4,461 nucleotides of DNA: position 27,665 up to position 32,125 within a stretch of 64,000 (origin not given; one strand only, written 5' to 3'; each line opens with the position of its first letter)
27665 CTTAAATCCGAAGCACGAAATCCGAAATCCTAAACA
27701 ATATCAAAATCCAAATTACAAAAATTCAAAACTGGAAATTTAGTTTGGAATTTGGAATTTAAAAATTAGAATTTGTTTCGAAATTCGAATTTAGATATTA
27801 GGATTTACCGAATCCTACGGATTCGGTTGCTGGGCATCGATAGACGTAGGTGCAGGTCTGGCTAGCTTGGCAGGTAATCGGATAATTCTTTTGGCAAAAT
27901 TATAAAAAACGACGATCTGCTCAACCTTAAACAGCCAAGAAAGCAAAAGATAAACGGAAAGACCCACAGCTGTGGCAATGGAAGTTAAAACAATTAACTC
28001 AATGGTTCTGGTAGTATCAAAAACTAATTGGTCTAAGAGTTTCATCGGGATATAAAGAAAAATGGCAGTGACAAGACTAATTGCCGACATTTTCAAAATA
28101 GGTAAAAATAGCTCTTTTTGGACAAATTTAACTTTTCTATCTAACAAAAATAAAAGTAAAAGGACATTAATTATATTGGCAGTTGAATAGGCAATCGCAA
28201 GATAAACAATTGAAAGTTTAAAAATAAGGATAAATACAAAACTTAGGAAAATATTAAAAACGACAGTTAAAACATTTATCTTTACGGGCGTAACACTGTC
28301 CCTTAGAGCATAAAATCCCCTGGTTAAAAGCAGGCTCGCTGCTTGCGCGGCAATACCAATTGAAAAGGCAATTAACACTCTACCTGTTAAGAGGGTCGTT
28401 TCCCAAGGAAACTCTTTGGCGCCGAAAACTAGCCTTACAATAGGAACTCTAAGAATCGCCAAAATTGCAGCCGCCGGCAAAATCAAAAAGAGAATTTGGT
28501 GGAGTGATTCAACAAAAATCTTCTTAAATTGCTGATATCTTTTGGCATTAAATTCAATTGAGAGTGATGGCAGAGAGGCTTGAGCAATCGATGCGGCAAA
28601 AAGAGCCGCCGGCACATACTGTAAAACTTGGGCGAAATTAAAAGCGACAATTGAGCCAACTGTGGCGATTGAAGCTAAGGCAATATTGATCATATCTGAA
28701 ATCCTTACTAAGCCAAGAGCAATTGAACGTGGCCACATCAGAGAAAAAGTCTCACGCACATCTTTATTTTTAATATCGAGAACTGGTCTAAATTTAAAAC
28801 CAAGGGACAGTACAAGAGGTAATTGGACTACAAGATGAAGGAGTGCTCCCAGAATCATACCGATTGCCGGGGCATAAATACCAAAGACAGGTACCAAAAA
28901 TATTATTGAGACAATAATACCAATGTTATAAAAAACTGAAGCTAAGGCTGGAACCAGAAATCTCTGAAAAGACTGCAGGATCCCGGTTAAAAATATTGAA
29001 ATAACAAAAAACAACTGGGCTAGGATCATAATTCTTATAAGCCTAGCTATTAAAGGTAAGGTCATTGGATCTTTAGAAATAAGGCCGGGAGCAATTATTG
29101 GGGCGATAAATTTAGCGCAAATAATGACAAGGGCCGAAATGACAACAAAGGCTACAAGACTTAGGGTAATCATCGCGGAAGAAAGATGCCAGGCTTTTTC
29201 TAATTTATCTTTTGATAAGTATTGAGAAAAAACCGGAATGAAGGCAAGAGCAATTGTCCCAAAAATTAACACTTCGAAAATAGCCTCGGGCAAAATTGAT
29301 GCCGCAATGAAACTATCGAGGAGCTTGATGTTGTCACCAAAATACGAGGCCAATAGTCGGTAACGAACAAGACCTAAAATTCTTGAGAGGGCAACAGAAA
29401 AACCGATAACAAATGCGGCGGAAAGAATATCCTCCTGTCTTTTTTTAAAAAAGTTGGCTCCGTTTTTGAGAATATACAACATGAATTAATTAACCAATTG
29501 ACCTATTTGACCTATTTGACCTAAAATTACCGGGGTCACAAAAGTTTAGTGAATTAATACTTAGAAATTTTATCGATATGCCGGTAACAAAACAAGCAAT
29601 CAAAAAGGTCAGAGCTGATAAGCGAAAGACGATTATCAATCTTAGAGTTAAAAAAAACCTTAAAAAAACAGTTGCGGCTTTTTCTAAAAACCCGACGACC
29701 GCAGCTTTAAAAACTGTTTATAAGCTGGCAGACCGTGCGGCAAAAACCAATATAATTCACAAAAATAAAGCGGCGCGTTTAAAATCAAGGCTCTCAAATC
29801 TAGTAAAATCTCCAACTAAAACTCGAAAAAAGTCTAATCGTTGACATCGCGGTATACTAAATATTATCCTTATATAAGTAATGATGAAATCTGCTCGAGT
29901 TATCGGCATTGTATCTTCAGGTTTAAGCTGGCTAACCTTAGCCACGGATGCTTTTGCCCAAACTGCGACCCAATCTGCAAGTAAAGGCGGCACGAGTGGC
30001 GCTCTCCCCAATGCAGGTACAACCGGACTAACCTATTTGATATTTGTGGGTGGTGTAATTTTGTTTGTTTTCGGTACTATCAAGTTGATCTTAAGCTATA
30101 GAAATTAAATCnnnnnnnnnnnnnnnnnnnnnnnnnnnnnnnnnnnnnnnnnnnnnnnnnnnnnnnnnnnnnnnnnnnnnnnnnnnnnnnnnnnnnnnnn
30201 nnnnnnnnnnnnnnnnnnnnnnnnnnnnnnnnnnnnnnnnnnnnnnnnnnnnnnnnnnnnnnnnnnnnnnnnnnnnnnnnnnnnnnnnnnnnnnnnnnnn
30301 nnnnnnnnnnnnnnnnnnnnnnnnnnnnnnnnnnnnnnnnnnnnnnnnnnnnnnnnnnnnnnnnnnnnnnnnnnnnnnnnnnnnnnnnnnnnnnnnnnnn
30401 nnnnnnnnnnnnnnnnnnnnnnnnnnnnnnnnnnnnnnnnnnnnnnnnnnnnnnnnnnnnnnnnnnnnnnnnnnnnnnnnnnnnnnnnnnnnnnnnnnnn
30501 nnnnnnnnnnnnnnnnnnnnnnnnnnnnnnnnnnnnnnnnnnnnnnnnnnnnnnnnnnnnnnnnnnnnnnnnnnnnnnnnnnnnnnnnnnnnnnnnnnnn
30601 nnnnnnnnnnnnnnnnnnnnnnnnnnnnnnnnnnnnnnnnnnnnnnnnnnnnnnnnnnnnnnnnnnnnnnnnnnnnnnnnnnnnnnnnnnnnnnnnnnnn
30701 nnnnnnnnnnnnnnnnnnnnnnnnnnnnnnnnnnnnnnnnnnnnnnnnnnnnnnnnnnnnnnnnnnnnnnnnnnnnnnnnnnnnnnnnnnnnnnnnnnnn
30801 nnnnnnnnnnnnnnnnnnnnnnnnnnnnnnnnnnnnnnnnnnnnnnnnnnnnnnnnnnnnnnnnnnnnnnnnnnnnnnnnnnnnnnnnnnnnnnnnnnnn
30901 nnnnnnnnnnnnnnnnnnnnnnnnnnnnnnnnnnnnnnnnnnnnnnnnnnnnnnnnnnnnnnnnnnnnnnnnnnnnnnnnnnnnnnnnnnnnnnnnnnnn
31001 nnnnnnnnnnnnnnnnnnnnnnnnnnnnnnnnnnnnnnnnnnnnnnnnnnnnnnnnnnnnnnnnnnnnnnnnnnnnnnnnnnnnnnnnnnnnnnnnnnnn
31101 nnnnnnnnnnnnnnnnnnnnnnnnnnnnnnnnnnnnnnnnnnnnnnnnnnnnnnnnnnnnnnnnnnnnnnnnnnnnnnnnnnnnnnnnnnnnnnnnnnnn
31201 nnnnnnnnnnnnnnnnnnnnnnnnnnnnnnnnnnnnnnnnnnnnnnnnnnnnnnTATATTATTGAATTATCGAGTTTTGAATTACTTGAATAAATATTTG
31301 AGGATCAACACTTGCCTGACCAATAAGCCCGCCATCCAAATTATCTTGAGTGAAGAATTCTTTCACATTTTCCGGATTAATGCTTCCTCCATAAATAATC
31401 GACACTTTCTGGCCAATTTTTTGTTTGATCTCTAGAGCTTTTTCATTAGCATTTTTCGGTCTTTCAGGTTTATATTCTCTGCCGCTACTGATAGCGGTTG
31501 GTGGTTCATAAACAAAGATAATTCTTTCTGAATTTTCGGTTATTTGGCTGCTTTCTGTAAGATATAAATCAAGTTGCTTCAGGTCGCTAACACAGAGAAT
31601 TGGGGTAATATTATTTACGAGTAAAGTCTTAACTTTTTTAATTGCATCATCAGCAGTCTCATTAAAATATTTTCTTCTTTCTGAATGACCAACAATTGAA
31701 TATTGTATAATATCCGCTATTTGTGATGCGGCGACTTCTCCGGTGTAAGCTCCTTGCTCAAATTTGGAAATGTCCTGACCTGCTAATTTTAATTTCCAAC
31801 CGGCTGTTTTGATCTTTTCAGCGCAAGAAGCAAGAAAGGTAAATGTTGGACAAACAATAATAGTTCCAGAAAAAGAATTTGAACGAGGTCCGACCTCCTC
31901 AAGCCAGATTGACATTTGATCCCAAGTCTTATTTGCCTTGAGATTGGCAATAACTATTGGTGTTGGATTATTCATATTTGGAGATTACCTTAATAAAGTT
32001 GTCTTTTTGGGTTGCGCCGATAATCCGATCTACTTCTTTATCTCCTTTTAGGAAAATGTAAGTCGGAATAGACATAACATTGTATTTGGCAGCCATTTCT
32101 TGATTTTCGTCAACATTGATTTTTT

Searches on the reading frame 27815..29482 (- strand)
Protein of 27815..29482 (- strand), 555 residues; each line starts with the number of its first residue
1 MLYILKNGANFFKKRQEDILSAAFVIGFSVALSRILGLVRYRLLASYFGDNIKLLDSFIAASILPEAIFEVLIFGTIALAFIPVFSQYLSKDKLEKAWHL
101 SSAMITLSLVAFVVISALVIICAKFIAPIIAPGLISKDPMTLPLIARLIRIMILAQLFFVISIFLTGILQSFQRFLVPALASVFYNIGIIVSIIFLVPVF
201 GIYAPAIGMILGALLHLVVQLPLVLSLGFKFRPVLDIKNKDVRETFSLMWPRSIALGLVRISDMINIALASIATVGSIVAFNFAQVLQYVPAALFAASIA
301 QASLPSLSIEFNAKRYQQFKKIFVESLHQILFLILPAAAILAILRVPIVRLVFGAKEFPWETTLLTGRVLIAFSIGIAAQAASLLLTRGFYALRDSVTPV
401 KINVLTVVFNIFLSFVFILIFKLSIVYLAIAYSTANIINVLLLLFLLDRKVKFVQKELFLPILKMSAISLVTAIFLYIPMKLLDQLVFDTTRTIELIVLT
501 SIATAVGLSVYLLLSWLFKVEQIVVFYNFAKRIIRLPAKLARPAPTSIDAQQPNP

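Call 12: search_protein_families(library=pfam, proteins=[window:27815-29482:-])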
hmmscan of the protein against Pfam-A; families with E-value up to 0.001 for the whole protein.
window:27815-29482:- (555 aa): 3 families
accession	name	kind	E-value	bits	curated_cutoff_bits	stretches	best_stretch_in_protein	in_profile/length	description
PF03023.19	MurJ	-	4.8e-71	240.1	27.4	1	44-478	1-428/451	Lipid II flippase MurJ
PF01554.23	MatE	-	2.4e-09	37.5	24.9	2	73-191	44-158/161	MatE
PF01943.22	Polysacc_synt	-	2.9e-06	27.3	28.2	1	90-308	61-271/274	Polysaccharide biosynthesis protein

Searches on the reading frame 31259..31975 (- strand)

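Call 12: search_protein_families(library=pfam, proteins=[window:31259-31975:-])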
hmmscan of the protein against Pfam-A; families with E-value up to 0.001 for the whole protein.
window:31259-31975:- (238 aa): 1 family
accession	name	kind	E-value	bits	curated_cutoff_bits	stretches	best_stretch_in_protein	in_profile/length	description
PF00121.24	TIM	-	6.1e-54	183.5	20.1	1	6-234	1-244/245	Triosephosphate isomerase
